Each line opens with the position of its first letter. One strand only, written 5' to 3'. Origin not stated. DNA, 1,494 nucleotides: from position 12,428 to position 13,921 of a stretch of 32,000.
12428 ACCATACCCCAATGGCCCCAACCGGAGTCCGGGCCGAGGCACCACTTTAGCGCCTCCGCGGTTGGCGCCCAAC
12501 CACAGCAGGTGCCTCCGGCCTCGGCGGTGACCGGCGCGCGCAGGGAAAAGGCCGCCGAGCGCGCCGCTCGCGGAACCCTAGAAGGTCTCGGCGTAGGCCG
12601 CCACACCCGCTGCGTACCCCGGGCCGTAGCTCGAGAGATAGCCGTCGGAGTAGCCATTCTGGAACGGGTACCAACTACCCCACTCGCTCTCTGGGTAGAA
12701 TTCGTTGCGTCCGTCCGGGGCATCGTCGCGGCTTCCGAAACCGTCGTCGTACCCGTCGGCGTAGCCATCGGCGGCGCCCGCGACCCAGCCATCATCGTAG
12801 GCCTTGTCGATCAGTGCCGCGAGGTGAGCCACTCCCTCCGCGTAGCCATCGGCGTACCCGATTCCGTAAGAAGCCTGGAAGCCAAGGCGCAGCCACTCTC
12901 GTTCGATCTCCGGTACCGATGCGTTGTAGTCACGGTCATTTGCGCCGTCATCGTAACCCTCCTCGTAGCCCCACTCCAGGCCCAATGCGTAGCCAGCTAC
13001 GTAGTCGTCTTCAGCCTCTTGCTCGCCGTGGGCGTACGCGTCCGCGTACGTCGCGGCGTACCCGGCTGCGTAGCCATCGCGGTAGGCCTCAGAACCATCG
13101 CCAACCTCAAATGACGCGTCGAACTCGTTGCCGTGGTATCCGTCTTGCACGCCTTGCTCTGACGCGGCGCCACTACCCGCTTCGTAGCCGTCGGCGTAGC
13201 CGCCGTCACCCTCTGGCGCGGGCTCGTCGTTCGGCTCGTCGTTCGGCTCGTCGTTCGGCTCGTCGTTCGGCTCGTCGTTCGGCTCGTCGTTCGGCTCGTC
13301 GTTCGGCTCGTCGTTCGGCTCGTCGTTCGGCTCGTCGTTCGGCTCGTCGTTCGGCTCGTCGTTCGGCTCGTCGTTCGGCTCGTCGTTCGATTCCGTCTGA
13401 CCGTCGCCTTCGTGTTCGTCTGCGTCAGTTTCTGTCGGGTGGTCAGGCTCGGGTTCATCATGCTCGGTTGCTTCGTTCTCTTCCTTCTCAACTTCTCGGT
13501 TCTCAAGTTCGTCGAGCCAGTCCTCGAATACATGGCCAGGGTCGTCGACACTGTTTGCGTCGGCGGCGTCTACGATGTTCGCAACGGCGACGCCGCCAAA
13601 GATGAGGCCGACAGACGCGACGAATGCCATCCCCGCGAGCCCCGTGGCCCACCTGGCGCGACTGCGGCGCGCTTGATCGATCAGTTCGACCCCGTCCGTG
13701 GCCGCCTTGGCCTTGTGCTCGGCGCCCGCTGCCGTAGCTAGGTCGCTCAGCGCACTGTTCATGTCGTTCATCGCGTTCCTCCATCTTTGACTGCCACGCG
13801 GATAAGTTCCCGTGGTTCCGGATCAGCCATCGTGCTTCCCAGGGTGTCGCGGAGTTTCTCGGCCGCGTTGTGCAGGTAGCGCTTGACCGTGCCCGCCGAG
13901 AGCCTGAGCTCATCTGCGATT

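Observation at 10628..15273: Partner proteins share an unrecognised, hyper-acidic Gly-aromatic tetrad-repeat ectodomain and lack any known anti-sigma motif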

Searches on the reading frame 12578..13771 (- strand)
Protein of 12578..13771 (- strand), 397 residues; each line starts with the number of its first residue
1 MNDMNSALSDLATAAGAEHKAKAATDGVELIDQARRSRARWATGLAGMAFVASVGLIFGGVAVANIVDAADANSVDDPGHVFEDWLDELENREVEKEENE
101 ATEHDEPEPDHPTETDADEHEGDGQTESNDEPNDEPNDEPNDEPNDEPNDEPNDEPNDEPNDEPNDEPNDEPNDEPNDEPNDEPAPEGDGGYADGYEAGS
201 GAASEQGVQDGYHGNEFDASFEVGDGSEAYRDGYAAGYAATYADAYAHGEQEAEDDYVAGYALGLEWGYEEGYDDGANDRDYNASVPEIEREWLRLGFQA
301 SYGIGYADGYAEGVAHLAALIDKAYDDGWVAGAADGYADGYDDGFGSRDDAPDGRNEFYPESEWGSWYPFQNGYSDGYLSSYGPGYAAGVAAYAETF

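Call 3: search_protein_families(library=pfam, proteins=[window:12578-13771:-], max_evalue=1)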
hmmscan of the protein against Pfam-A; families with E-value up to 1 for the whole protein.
window:12578-13771:- (397 aa): 2 families
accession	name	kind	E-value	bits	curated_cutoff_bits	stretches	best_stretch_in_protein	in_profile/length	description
PF05887.16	Trypan_PARP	-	0.087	13.2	100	2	56-152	17-111/134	Procyclic acidic repetitive protein (PARP)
PF08868.15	YugN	-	0.19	12.1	25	1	259-303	23-60/130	YugN-like family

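Call 4: search_protein_families(library=ncbifam, proteins=[window:12578-13771:-], max_evalue=1)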
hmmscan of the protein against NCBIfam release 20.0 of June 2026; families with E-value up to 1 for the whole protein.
window:12578-13771:- (397 aa): 6 families
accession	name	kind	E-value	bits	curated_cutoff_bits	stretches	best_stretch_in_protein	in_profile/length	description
NF009925.1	PRK13386.1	equivalog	0.077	12.2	192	2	221-281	30-87/228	flagellar assembly protein FliH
NF005844.0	PRK07764.1-3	equivalog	0.14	10.9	964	1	11-178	384-501/841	DNA polymerase III subunit gamma and tau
NF045695.1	seleno_TsoA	equivalog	0.18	12.1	170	1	70-100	82-114/144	LULAXC motif selenoprotein TsoA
NF004267.1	PRK05687.1-3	equivalog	0.45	9.6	293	1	228-279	74-122/266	flagellar assembly protein FliH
NF004270.2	PRK05687.2-1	equivalog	0.61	9.6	180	1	291-344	36-86/223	flagellar assembly protein FliH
NF052588.1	RnaseEMycob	equivalog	0.94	7.1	1400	0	86-178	823-913/945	ribonuclease E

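Call 10: find_encoding_contigs(protein=window:12578-13771:-, flank=10000, max_places=5)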
Protein window:12578-13771:- (397 aa): no gene with exactly this product is on record in the collection.

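Call 32: find_homologous_proteins(query=A2, max_evalue=0.01)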
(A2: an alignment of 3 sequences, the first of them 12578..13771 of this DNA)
Query A2 (3 sequences) (397 aa, profile of the alignment): 15 proteins with E <= 0.01 among 8000 candidates.
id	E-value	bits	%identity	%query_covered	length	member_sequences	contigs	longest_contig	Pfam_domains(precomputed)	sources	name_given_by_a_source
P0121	2.8e-13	68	31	44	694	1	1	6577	PF09811.15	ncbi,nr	ncbi:MAG TPA: hypothetical protein VL588_06805 [Bdellovibrionota bacterium]|nr:hypothetical protein 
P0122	1.7e-10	59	31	31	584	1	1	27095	PF09811.15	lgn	-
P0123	5.8e-8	51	33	38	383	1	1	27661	PF09811.15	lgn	-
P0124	9.8e-7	47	29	47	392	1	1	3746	PF09811.15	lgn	-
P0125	1.9e-5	42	34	39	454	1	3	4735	PF09811.15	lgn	-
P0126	6.0e-5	41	32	35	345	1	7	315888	PF09811.15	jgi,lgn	jgi:hypothetical protein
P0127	1.1e-4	40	37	20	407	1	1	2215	-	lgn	-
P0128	2.2e-4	39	30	47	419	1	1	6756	PF09811.15,PF22544.3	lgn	-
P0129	2.3e-4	39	31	38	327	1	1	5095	PF09811.15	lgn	-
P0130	2.9e-4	38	38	22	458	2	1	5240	-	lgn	-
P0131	6.1e-4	37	27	41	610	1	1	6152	PF00082.28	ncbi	-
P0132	9.5e-4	37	40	22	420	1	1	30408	PF09811.15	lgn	-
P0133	2.3e-3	35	30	48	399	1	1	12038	-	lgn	-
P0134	2.4e-3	35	35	12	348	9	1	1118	PF09811.15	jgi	jgi:flagellar biosynthesis/type III secretory pathway protein FliH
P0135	3.0e-3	35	31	33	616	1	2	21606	-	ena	-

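Call 34: find_related_loci(query=A2, collection=metagenome_contigs, flank=3000)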
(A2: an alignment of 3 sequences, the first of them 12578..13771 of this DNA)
Query A2 (397 aa) in metagenome_contigs; peptide patterns used: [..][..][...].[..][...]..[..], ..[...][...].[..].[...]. (x = any residue, [..] = any of these).
600 stretches matched a pattern (row limit reached: there are more); 2 encode a relative of the query (tblastn E <= 1e-3); 2 distinct loci.
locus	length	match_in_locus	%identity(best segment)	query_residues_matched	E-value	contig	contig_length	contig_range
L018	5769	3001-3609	34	172-378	2e-10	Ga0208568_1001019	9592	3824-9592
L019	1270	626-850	38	189-276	1e-6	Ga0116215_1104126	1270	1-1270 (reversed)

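Call 59: search_protein_families(library=pfam, proteins=[P0126, P0124, P0121, P0125], max_evalue=0.1)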
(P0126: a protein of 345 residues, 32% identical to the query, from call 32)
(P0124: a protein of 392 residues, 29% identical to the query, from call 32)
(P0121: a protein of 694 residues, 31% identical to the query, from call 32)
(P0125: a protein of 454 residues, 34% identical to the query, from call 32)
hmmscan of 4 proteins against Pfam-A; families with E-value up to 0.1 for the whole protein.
P0126 (345 aa): 1 family
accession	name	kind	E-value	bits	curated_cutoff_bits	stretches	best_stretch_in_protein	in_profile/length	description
PF09811.14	Yae1_N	-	5.3e-12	45.7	27.5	3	103-137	1-35/39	Essential protein Yae1, N terminal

P0124 (392 aa): 1 family
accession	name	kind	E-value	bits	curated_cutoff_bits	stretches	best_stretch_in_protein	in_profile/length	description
PF09811.14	Yae1_N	-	3.5e-17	62.2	27.5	3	22-53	2-33/39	Essential protein Yae1, N terminal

P0121 (694 aa): 5 families
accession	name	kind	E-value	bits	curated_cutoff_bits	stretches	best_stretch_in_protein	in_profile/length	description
PF09811.14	Yae1_N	-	3.6e-16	59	27.5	3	205-242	2-37/39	Essential protein Yae1, N terminal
PF22544.2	HYDIN_VesB_CFA65-like_Ig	-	0.0002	21.9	25.5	1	51-147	10-91/100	HYDIN/CFA65/VesB-like, Ig-like domain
PF07610.17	DUF1573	-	0.013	15.9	26.1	1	51-83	8-40/98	Protein of unknown function (DUF1573)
PF15780.11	ASH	-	0.056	14.1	27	0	81-136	31-84/98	Abnormal spindle-like microcephaly-assoc'd, ASPM-SPD-2-Hydin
PF22073.2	Cep192_D4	-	0.075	13.7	35.5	0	52-136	12-88/112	Cep192 domain 4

P0125 (454 aa): 1 family
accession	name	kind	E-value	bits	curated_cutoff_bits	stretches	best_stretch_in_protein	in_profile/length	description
PF09811.14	Yae1_N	-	7.1e-13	48.5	27.5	3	165-197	1-33/39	Essential protein Yae1, N terminal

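Call 63: search_protein_representatives(alignment_id=A4)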
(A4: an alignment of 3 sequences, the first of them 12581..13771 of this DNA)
Query: 3 sequences, 317 profile positions. Proteins with E-value up to 0.001 (for the whole library): 230; up to 1e-10: 10; up to 1e-30: 1. The best 150 are listed.
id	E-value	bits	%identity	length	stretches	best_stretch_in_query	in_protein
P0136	8.6e-32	127.3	-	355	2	1-231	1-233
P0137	2.2e-18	83.3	-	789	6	156-273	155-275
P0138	9.3e-18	81.2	-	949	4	202-297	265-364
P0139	3.2e-17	79.5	-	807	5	160-294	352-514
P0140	5.0e-16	75.5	-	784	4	162-297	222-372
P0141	3.3e-13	66.2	-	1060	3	157-306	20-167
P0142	5.7e-13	65.5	-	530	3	164-299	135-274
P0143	6.2e-13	65.4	-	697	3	102-231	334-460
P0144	6.8e-13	65.2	-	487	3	151-253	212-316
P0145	1.8e-11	60.6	-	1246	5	159-299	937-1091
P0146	3.3e-10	56.4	-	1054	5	154-296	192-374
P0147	4.6e-10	55.9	-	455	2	160-294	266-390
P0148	6.3e-10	55.5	-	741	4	156-246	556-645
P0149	7.3e-10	55.3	-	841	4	201-292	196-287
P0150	8.1e-10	55.1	-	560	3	161-294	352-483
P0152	2.1e-09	53.8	-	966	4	202-296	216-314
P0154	2.6e-09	53.4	-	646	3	201-296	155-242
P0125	4.9e-08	49.3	-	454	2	161-302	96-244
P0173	2.3e-07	47.1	-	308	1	151-299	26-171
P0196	4.3e-06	42.9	-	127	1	121-221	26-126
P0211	8.4e-06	41.9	-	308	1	150-297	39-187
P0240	2.5e-05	40.4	-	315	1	154-315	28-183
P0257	4.2e-05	39.6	-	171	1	139-222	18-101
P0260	5.4e-05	39.3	-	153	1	125-227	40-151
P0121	8.8e-05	38.6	-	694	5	162-260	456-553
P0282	1.4e-04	37.9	-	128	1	154-221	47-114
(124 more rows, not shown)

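Call 65: search_protein_families(library=phrogs, proteins=[P0138, P0139, P0146, P0152, P0154, P0136, window:12581-13771:-], max_evalue=0.001)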
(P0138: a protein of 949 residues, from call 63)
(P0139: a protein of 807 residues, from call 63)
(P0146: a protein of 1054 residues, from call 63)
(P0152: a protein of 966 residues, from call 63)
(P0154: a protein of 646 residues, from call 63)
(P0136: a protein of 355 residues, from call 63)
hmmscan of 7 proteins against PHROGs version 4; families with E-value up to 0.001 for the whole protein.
P0138 (949 aa): 3 families
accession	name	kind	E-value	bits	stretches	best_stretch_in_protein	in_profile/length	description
phrog_4785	-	unknown function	1.5e-24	87.3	1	84-136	40-88/94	-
phrog_35892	-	unknown function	1e-21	77.3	2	678-800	169-290/1181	-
phrog_18805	-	unknown function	4.7e-19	69.6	1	677-839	256-398/457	-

P0139 (807 aa): 2 families
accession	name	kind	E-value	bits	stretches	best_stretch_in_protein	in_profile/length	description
phrog_4785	-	unknown function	1e-33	116.7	3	262-304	43-85/94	-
phrog_8530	-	unknown function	8.1e-13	49.5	0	514-548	38-72/130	-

P0146 (1054 aa): 3 families
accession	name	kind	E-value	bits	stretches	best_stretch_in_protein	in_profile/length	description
phrog_4785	-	unknown function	4.8e-23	82.5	2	187-242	29-84/94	-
phrog_22463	-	unknown function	5.9e-06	27.5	0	675-711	5-41/117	-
phrog_8530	-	unknown function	0.00038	21.5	0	238-265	46-73/130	-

P0152 (966 aa): 7 families
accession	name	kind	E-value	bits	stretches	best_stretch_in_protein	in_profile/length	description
phrog_35892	-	unknown function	2.1e-41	142.6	2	777-934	87-241/1181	-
phrog_18805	-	unknown function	3.1e-25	89.9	2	635-795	241-404/457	-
phrog_4785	-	unknown function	1.2e-15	58.8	0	202-234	43-79/94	-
phrog_10059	-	unknown function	0.00029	20.7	1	511-578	199-265/345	-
phrog_885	-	tail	0.00031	20.9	1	516-578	226-288/338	major tail protein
phrog_18412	-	head and packaging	0.00033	21.3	1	681-824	79-227/229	minor head protein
phrog_4556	-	unknown function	0.00038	21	0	430-456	8-33/54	-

P0154 (646 aa): 3 families
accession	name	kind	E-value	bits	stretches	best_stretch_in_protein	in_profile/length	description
phrog_4785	-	unknown function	9.2e-19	68.7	1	141-185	42-86/94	-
phrog_8530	-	unknown function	1.1e-05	26.5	0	223-247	46-70/130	-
phrog_22463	-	unknown function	0.00015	23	0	556-587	6-37/117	-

P0136 (355 aa): 0 families

window:12581-13771:- (397 aa): 0 families

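Call 66: find_encoding_contigs(protein=P0136, flank=6000, max_places=2)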
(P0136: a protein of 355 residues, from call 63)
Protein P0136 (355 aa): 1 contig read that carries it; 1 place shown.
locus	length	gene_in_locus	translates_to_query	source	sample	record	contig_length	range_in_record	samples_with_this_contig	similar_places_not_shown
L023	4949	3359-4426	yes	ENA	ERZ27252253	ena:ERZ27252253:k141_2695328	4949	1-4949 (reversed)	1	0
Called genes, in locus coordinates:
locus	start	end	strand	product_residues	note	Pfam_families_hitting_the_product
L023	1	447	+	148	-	?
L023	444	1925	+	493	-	PF00749:tRNA-synt_1c, PF19269:Anticodon_2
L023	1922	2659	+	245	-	PF00702:Hydrolase, PF13419:HAD_2, PF13242:Hydrolase_like (weak)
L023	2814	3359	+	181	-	PF04542:Sigma70_r2, PF08281:Sigma70_r4_2, PF04545:Sigma70_r4, PF00196:GerE (weak)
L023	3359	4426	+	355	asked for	-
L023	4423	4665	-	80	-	PF13192:Thioredoxin_3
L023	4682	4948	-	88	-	?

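Call 70: search_solved_structures(query=A2, max_evalue=10, show_alignments=3)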
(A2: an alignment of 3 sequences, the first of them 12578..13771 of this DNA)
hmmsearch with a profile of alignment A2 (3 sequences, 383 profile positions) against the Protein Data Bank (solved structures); distinct sequences matched with E-value up to 10: 4.
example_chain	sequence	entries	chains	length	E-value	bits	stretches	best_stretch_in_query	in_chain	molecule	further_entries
6rxu_CW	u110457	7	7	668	0.4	13.2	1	74-191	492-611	Ribosome biogenesis protein ENP2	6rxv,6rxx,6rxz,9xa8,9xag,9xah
11cq_A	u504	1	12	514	3.5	10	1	53-123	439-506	Portal protein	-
9cca_A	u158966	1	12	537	3.8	9.9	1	129-175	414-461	Circumsporozoite protein,Pyridoxal 5'-phosphate synthase subunit Pdx1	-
9cca_G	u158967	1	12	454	4.3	9.7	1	134-173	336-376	Circumsporozoite protein,Pyridoxal 5'-phosphate synthase subunit PDX2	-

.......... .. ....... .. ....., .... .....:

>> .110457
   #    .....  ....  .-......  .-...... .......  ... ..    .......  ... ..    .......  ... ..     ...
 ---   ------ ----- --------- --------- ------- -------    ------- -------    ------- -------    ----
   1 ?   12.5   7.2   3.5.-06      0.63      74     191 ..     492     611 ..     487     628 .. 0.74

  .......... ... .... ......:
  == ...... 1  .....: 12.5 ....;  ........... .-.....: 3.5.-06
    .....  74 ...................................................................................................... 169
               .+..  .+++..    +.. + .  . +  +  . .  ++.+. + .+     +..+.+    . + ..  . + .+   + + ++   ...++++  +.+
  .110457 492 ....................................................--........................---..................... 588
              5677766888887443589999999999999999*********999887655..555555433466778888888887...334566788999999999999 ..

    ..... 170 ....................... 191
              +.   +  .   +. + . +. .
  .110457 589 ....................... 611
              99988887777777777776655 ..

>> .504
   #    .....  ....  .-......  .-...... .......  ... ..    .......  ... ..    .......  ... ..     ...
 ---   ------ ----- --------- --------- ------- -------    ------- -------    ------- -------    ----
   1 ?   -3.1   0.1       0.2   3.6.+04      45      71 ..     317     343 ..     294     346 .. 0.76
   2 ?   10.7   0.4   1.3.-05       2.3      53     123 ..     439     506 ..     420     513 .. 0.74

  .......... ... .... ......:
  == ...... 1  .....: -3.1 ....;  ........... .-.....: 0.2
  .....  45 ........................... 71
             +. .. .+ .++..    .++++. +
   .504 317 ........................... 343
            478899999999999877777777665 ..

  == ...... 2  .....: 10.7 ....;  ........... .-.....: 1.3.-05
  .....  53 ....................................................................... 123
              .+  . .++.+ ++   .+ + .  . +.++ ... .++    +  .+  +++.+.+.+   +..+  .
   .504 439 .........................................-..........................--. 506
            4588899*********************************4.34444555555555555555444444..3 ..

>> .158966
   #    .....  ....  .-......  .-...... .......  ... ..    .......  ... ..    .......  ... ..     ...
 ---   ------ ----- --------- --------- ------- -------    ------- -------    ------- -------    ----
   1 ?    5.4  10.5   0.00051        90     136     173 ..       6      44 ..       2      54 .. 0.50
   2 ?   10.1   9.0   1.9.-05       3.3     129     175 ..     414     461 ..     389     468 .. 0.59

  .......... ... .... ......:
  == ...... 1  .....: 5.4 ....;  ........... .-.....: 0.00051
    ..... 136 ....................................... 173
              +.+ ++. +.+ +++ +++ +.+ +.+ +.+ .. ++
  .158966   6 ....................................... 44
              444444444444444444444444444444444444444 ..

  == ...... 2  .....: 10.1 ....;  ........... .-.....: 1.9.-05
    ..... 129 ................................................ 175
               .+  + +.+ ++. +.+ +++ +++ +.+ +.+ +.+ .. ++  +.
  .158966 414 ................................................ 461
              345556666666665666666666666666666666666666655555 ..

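Call 85: find_encoding_contigs(protein=P0123, flank=4000, max_places=1)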
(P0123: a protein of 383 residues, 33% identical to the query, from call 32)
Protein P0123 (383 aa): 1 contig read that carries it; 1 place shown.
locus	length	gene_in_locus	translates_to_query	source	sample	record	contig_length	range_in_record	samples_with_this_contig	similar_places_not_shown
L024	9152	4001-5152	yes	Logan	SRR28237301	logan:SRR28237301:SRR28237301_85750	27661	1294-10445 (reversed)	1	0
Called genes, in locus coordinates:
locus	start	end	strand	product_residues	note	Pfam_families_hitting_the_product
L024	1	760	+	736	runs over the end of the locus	-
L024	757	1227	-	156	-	-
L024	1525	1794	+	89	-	-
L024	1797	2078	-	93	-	-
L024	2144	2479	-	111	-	-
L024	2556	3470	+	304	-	-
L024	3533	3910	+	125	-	-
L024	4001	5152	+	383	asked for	PF09811:Yae1_N (faint)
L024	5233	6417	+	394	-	PF09811:Yae1_N (faint)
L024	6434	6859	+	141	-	-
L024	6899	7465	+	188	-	PF21983:NikA-like (faint)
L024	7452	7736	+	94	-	-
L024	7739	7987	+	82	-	-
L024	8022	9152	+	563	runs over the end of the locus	PF01555:N6_N4_Mtase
